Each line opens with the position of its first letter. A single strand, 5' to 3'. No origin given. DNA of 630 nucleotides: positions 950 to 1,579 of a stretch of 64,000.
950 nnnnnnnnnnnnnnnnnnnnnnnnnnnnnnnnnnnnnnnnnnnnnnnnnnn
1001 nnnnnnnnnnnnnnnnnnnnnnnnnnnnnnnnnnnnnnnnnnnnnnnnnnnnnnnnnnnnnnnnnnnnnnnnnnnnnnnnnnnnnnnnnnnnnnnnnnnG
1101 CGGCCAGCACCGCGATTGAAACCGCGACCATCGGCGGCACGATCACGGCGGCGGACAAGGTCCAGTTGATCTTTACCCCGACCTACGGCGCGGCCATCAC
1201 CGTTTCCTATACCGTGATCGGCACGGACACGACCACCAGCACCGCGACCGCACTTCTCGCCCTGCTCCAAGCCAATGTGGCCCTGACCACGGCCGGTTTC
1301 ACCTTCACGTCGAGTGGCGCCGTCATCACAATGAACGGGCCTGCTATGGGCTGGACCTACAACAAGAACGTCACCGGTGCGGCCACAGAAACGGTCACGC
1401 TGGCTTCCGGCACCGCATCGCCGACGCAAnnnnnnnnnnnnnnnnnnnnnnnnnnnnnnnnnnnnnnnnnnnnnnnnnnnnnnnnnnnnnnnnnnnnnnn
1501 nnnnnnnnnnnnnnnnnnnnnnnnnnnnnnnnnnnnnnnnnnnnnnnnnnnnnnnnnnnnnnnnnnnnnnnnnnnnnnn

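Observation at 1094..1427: Tail sheath carries an inserted ~100-aa module shared with head-side virion proteins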

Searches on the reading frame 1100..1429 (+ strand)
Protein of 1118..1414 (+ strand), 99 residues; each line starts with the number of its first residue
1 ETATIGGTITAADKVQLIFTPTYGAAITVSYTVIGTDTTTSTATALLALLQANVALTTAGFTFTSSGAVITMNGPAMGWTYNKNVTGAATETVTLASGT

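Call 18: search_protein_families(library=pfam, proteins=[window:1118-1414:+], max_evalue=10)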
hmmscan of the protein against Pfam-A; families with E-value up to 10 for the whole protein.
seq(99 aa): 1 family
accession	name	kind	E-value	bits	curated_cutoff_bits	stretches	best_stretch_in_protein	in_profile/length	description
PF17963.7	Big_9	-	9.6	7.6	23.6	1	6-45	45-86/89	Bacterial Ig domain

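Call 34: search_protein_representatives(alignment_id=A3)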
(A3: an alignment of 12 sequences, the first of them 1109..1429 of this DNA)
Query: 12 sequences, 104 profile positions. Proteins with E-value up to 0.001 (for the whole library): 1307; up to 1e-10: 609; up to 1e-30: 159. The best 150 are listed.
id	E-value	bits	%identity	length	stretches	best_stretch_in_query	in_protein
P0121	5.9e-144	485.9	-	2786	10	3-103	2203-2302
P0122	1.2e-131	446.4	-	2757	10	6-102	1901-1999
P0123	3.6e-128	435.2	-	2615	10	5-103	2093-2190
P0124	2.5e-126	429.3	-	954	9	4-103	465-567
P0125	5.9e-124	421.6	-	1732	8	3-102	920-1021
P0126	2.6e-114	390.7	-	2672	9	3-101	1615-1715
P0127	2.1e-113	387.8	-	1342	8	2-102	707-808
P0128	2.2e-107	368.4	-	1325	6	4-102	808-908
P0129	1.4e-106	365.9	-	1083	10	4-103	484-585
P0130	1.5e-106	365.8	-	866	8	6-97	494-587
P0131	6.4e-106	363.7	-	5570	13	8-84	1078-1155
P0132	3.9e-105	361.2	-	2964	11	7-102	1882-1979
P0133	2.9e-104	358.4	-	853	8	3-103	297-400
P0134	4.8e-102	351.2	-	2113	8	7-102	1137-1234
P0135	2.5e-97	336.1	-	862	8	5-100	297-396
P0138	2.2e-94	326.6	-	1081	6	4-102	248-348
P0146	7.2e-87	302.5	-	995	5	6-103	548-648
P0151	1.5e-83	291.9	-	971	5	4-102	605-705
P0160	1.6e-74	262.8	-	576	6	6-91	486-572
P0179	2.5e-62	223.6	-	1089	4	6-102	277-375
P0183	2.8e-61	220.2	-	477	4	4-102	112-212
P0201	7.0e-49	180.4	-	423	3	6-103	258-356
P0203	1.2e-48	179.7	-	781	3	5-102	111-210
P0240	1.6e-39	150.4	-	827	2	3-103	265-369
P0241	1.1e-38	147.7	-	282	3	3-100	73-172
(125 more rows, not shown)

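Call 36: search_protein_families(library=pfam, proteins=[P0124, P0125, P0128, P0138, P0146, P0151, P0179, P0203, P0240], max_evalue=0.001)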
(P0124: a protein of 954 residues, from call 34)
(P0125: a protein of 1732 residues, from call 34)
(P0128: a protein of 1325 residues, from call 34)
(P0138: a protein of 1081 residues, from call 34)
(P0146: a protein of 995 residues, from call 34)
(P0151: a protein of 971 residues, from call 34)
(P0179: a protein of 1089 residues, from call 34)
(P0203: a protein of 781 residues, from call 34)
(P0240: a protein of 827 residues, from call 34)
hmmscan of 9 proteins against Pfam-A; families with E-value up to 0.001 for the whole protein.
P0124 (954 aa): 1 family
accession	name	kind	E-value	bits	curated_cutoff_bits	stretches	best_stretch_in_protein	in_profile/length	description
PF01476.26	LysM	-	0.00093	19.5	20.9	0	614-626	1-13/43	LysM domain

P0125 (1732 aa): 4 families
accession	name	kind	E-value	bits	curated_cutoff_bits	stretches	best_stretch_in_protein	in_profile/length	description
PF05593.20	RHS_repeat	-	1.3e-36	124.7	22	4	42-77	1-36/38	RHS Repeat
PF01476.26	LysM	-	3.5e-06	27.3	20.9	0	1138-1171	1-37/43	LysM domain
PF25023.1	TEN_YD-shell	-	2.3e-05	23.1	50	0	1429-1496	684-747/909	Teneurin YD-shell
PF25249.1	Ig_CFAP65_7th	-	0.00024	21.3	28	0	989-1057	19-86/120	CFAP65, seventh Ig-like domain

P0128 (1325 aa): 2 families
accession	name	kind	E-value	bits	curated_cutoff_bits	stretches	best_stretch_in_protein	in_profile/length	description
PF05593.20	RHS_repeat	-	1.2e-09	38.8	22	0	1005-1033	2-35/38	RHS Repeat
PF01476.26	LysM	-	9.2e-08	32.4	20.9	0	632-649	1-18/43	LysM domain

P0138 (1081 aa): 2 families
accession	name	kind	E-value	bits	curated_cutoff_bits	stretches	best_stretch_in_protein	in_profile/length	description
PF05593.20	RHS_repeat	-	3.1e-07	31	22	0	950-974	4-27/38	RHS Repeat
PF01476.26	LysM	-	1.8e-06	28.2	20.9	0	630-646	1-17/43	LysM domain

P0146 (995 aa): 3 families
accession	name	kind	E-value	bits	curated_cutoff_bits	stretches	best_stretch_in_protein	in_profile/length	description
PF06429.18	Flg_bbr_C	-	1.4e-12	47.4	23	1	949-990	2-43/46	Flagellar basal body rod FlgEFG protein C-terminal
PF00460.25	Flg_bb_rod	-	4e-08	33.5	20.7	1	9-37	3-31/31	Flagella basal body rod protein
PF22692.1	LlgE_F_G_D1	-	1.8e-05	25.2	27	1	96-125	1-27/64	Flagellar hook protein FlgE/F/G D1 domain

P0151 (971 aa): 2 families
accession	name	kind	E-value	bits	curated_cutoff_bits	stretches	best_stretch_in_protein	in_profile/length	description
PF05593.20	RHS_repeat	-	3.6e-27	94.6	22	2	105-142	1-38/38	RHS Repeat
PF01476.26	LysM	-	0.00013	22.3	20.9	0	532-546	1-15/43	LysM domain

P0179 (1089 aa): 3 families
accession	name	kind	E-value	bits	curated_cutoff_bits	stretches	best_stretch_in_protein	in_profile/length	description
PF09136.16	Glucodextran_B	-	1.8e-05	25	27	1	715-776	19-81/83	Glucodextranase, domain B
PF01476.26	LysM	-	3.2e-05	24.2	20.9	0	624-637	1-14/43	LysM domain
PF05593.20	RHS_repeat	-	0.00029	21.6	22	0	786-815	1-35/38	RHS Repeat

P0203 (781 aa): 3 families
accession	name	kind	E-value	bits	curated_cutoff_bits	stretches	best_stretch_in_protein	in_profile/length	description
PF01476.26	LysM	-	4.5e-09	36.6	20.9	0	39-52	1-14/43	LysM domain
PF05593.20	RHS_repeat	-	2.1e-08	34.8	22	1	428-465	1-36/38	RHS Repeat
PF18416.6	GbpA_2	-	0.0007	20.2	26.6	0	261-308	51-96/101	N-acetylglucosamine binding protein domain 2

P0240 (827 aa): 0 families

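Call 49: predict_structure(alignment_id=A4)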
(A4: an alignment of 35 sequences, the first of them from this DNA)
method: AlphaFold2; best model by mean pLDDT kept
length: 109 residues; sequences in the alignment: 35
mean_pLDDT: 82.9   pTM: 0.76
mean pLDDT of the five models: 82.9, 81.8, 79.4, 78.1, 73.3
residues with pLDDT >= 90: 45; 70-90: 45; 50-70: 12; < 50: 7
segments of 3 or more residues with pLDDT < 50: 105-109
pLDDT, mean of each block of 10 residues (from residue 1): 73 86 89 92 91 94 91 91 82 70 49
secondary structure, 60 per line:
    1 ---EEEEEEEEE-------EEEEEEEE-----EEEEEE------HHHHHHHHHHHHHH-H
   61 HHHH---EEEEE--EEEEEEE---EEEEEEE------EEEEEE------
elements in order: E4-12 E20-27 E33-38 H45-58 H60-64 E68-72 E75-81 E85-91 E98-103

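Call 52: fold_search(model_id=the predicted structure, library=pdb)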
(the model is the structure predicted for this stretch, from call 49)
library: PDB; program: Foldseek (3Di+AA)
matches with E <= 10: 213; with E <= 0.001: 0
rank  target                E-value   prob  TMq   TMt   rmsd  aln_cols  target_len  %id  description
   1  9cba                  5.3e-03  1.00  0.58  0.16   4.8       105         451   20  Bacteriophage PhiTE contracted tail (released 2025-04-16)
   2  8kee_C                6.6e-03  1.00  0.61  0.16   4.0       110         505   20  Cyanophage A-1(L) sheath-tube (released 2024-04-10)
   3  8fqc_I1               9.7e-03  1.00  0.66  0.17   3.6       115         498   27  Structure of baseplate with receptor binding complex of Agrobacterium phage Milano (released 2024-01-31)
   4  8kee_A                1.1e-02  1.00  0.58  0.16   4.0       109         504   22  Cyanophage A-1(L) sheath-tube (released 2024-04-10)
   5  4nx9                  1.7e-02  0.99  0.50  0.24   5.9       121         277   19  Crystal structure of Pseudomonas aeruginosa flagellin FliC (released 2014-01-29)
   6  9rku_BD               2.9e-02  1.00  0.66  0.17   3.6       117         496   21  Agrobacterium phage 7-7-1 baseplate (released 2025-12-10)
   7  9hz7_A                3.3e-02  0.99  0.52  0.14   5.1       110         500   21  Agrobacterium phage 7-7-1 tail (released 2025-12-10)
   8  9p7r_A1               1.1e-01  0.96  0.50  0.18   4.2        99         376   13  In situ structure of the sheathed FlaB flagellar filament in Vibrio cholerae (released 2025-09-24)
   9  9mt4_Q                1.1e-01  0.80  0.44  0.15   5.2       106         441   15  Connector structure of phage JohannRWettstein (Bas63) (released 2025-11-19)
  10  9mt4_R                1.9e-01  0.93  0.51  0.16   4.4       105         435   10  Connector structure of phage JohannRWettstein (Bas63) (released 2025-11-19)
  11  9n8g_C                2.0e-01  0.75  0.43  0.17   4.8       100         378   10  In situ sheathed FlaA flagellar filament of Vibrio cholerae (released 2025-09-24)
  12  9n8a_A1               2.3e-01  0.80  0.48  0.18   6.1       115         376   10  In situ structure of the sheathed FlaD flagellar filament in Vibrio cholerae (released 2025-09-24)
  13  8odn_A                2.3e-01  0.05  0.17  0.08  24.9       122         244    8  RcpA-TadD with C13 symmetry from the Pseudomonas aeruginosa Tight Adherence Secretion System (released 2023-09-27)
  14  8i4m_A                2.5e-01  0.99  0.63  0.10   3.2       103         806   16  Portal-tail complex structure of the Cyanophage P-SCSP1u (released 2023-11-01)
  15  9n8g_A                4.0e-01  0.72  0.48  0.17   4.5        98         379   13  In situ sheathed FlaA flagellar filament of Vibrio cholerae (released 2025-09-24)
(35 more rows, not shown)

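Call 53: search_solved_structures(query=A4, max_evalue=10, show_alignments=5)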
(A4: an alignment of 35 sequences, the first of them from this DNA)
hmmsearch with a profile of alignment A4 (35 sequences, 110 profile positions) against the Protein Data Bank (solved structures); distinct sequences matched with E-value up to 10: 9.
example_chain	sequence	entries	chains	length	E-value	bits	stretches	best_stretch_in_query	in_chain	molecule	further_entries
4b8v_A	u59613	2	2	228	0.00025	24.4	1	28-53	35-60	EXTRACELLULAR PROTEIN 6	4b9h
4a1i_A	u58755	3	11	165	0.038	17.4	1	35-73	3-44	PUTATIVE L, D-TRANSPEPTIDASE YKUD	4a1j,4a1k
2mtz_A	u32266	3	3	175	0.039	17.4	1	35-73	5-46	Putative L,D-transpeptidase YkuD | L, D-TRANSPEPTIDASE YKUD | PUTATIVE L, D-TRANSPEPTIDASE YKUD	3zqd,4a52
1y7m_A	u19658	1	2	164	0.043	17.2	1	35-73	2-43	hypothetical protein BSU14040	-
3sho_A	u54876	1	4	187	0.053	16.9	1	42-104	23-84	Transcriptional regulator, RpiR family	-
6qup_A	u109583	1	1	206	0.056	16.9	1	27-58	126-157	LysM type receptor kinase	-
1x99_A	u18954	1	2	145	0.19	15.1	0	24-46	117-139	lectin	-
7nk1_F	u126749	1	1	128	0.2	15.1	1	5-40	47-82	Nanobody8201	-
4nx9_A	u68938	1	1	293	0.46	13.9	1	14-109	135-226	Flagellin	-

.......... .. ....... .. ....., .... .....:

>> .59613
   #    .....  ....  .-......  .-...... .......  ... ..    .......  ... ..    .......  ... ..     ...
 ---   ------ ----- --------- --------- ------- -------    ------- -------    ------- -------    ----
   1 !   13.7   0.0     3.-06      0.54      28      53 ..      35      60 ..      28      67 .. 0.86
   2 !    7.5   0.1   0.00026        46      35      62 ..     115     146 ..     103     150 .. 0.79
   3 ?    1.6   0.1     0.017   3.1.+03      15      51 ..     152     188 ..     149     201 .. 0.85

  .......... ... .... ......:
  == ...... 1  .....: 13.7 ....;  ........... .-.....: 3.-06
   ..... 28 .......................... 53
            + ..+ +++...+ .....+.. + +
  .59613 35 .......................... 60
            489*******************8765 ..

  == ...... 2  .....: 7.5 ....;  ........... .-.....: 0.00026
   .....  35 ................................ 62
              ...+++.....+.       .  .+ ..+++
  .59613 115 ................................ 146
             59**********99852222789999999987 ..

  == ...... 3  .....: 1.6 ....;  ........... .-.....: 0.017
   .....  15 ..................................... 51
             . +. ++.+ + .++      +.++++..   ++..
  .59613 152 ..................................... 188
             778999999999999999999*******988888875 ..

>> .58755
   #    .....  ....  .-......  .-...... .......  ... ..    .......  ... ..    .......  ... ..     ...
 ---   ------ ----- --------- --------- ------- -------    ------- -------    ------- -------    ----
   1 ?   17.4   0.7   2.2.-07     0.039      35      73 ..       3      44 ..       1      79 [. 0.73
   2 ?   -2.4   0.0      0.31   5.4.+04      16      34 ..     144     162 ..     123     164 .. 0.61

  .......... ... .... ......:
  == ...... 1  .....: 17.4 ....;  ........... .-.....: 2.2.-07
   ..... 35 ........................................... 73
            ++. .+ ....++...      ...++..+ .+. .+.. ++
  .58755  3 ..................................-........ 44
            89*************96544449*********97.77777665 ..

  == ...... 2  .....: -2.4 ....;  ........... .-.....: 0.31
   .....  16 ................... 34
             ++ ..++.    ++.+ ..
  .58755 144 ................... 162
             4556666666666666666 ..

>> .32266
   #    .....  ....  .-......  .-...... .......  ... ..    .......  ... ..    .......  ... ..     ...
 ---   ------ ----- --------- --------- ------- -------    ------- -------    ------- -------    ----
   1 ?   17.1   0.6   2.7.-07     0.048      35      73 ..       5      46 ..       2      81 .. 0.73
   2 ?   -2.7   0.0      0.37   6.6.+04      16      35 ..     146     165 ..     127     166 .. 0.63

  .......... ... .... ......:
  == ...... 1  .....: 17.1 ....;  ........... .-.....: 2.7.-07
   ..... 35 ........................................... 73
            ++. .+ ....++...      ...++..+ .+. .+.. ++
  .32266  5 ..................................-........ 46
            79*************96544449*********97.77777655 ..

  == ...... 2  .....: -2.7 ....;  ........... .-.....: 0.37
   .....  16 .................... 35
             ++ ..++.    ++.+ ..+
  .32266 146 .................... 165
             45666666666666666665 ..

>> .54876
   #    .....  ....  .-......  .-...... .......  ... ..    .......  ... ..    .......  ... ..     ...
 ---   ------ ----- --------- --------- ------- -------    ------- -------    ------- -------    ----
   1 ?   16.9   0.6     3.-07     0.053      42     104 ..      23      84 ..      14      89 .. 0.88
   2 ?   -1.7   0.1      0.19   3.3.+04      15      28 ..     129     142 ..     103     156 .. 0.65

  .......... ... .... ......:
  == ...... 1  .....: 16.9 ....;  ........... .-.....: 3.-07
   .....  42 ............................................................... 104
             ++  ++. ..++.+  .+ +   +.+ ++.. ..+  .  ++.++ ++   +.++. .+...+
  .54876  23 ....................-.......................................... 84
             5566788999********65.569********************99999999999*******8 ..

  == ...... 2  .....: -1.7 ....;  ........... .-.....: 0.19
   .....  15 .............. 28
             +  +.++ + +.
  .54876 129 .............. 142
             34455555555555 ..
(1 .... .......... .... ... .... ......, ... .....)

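Call 55: fold_search(model_id=the predicted structure, library=viral)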
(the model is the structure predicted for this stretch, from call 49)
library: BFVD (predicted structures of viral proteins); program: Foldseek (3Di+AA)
matches with E <= 10: 314; with E <= 0.001: 7
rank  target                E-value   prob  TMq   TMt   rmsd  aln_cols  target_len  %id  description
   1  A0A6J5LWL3            2.7e-05  1.00  0.80  0.49   1.8       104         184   30  Uncharacterized protein [uncultured Caudovirales phage]
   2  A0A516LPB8            4.2e-05  1.00  0.74  0.22   2.9       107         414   21  (no name in the UniProt tables at hand)
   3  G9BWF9                2.8e-04  1.00  0.75  0.40   2.9       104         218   25  (no name in the UniProt tables at hand)
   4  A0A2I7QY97            3.3e-04  1.00  0.74  0.19   2.6       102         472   26  (no name in the UniProt tables at hand)
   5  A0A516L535            3.9e-04  1.00  0.73  0.10   3.7       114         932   17  (no name in the UniProt tables at hand)
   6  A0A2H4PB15            4.1e-04  1.00  0.72  0.38   2.6       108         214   23  (no name in the UniProt tables at hand)
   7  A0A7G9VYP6            9.9e-04  1.00  0.72  0.10   2.8       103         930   16  Tail tubular protein B [Acinetobacter phage Aristophanes]
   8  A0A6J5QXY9            2.4e-03  1.00  0.67  0.29   3.1       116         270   16  Uncharacterized protein [uncultured Caudovirales phage]
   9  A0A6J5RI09            2.4e-03  1.00  0.65  0.16   3.5       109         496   16  Tail sheath protein [uncultured Caudovirales phage]
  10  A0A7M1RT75            2.5e-03  1.00  0.61  0.22   4.2       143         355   15  Uncharacterized protein [uncultured phage cr130_1]
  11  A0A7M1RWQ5            2.8e-03  1.00  0.59  0.26   4.5       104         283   21  Uncharacterized protein [uncultured phage cr8_1]
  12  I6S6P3                2.8e-03  1.00  0.57  0.17   5.1       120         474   14  Uncharacterized protein [Nonlabens phage P12024S]
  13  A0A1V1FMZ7            3.3e-03  1.00  0.65  0.25   3.0       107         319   22  Uncharacterized protein [Azobacteroides phage ProJPt-Bp1]
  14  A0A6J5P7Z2            4.2e-03  1.00  0.68  0.16   3.6       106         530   26  Uncharacterized protein [uncultured Caudovirales phage]
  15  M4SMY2                4.4e-03  1.00  0.50  0.29  10.1       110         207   23  Uncharacterized protein [Cyanophage KBS-P-1A]
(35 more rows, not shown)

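Call 64: search_protein_families(library=ncbifam, proteins=[P0124, P0146, P0133, P0183], max_evalue=0.01)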
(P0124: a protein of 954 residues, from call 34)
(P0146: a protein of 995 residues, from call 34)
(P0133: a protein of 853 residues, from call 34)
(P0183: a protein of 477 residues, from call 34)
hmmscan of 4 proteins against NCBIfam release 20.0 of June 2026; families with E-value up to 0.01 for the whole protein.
P0124 (954 aa): 0 families

P0146 (995 aa): 25 families
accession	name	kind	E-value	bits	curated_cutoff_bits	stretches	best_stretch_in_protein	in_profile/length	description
TIGR03506.1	FlgEFG_subfam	subfamily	1.7e-43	149.7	70.25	2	736-975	140-350/351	flagellar hook-basal body complex protein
NF004242.0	PRK05682.2-1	equivalog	1.2e-39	136.3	365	2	725-989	145-416/422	flagellar hook protein FlgE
NF004241.1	PRK05682.1-5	equivalog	1.3e-37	130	469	2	817-994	291-445/446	flagellar hook protein FlgE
NF004243.1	PRK05682.2-2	equivalog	9.8e-37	127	801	2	710-989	142-414/420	flagellar hook protein FlgE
TIGR02488.1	flgG_G_neg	equivalog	9.2e-33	113.8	252.75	2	13-126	8-121/259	flagellar basal-body rod protein FlgG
NF004238.1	PRK05682.1-1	equivalog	4.3e-30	105.3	400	2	741-990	162-410/414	flagellar hook protein FlgE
NF009278.1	PRK12636.1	equivalog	9.1e-28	97.5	350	2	894-990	164-258/263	flagellar basal body rod protein FlgG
NF005286.1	PRK06803.1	equivalog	3.1e-27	95.7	467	2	751-990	170-398/402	flagellar hook protein FlgE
NF009456.0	PRK12816.1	equivalog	4.1e-23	82.4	416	2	13-125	11-122/264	flagellar basal body rod protein FlgG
TIGR02490.1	flgF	equivalog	1.1e-22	80.7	178.5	2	10-270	4-159/218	flagellar basal-body rod protein FlgF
NF040922.1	flgE_Caulobact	equivalog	4e-18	65.7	750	2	901-988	413-498/505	flagellar hook protein FlgE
TIGR02489.1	flgE_epsilon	equivalog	2.8e-16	59.2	412.85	2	797-990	544-714/719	flagellar hook protein FlgE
NF009331.1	PRK12689.1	equivalog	6.6e-16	58.2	347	2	19-130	17-118/252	flagellar basal-body rod protein FlgF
NF004240.1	PRK05682.1-4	equivalog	5.1e-14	52.4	472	2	825-990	288-439/443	flagellar hook protein FlgE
NF009332.0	PRK12690.1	equivalog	2.9e-12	46.4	288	2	19-126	17-108/239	flagellar hook-basal body complex protein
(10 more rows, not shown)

P0133 (853 aa): 0 families

P0183 (477 aa): 1 family
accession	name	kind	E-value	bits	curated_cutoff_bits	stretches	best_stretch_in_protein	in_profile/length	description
NF008050.0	PRK10783.1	equivalog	0.00018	20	508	0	328-431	317-425/457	murein transglycosylase D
